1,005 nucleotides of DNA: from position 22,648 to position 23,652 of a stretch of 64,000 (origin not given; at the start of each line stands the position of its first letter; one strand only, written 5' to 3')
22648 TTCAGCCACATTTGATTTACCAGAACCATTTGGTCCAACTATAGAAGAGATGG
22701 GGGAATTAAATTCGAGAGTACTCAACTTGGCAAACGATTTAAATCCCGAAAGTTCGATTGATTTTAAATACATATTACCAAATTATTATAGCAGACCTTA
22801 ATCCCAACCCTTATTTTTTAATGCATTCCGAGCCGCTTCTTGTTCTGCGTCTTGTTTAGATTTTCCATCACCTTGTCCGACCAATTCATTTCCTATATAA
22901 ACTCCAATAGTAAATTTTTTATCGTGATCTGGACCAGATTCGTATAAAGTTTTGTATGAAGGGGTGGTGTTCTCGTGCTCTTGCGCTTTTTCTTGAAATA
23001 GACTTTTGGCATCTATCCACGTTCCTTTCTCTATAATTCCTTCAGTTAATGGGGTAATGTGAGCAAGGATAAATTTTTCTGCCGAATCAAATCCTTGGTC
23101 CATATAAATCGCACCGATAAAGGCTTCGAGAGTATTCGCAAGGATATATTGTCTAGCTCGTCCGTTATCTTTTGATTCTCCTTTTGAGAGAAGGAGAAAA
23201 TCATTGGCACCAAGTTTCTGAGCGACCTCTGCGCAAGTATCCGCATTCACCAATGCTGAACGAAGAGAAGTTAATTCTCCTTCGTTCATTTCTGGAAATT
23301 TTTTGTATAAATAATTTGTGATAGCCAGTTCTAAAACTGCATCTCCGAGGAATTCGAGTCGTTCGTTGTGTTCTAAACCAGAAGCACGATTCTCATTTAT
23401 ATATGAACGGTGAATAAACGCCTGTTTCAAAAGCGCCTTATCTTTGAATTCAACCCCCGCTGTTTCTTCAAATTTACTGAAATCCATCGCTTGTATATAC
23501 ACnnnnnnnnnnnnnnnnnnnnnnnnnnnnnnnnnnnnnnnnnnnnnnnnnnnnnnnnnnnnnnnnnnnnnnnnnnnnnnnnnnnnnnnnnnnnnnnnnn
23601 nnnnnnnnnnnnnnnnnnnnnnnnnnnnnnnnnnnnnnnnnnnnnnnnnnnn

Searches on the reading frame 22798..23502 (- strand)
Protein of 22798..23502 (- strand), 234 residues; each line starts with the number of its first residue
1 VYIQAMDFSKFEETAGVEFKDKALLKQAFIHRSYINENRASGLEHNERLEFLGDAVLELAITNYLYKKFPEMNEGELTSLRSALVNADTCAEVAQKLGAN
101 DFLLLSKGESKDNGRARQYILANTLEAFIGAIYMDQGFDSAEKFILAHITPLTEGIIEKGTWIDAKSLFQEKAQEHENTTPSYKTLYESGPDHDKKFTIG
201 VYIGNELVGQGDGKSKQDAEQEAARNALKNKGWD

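Call 3: search_protein_families(library=pfam, proteins=[window:22798-23502:-], max_evalue=0.1)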
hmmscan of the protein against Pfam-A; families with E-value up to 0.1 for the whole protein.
window:22798-23502:- (234 aa): 5 families
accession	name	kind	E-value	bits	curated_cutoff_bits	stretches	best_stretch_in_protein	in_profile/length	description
PF14622.11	Ribonucleas_3_3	-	1.4e-38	132.4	35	1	21-150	1-125/128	Ribonuclease-III-like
PF00636.31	Ribonuclease_3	-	5.7e-30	104.5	27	1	47-137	1-102/102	Ribonuclease III domain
PF00035.32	dsrm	-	9.8e-18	64.9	23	1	165-230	1-65/66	Double-stranded RNA binding motif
PF22935.1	RM44_endonuclase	-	1.1e-12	48.6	27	1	17-132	15-139/139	Large ribosomal subunit protein mL44, endonuclease domain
PF24995.1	DSRM_2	-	0.0015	19.4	27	1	193-229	41-75/79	dsRNA binding domain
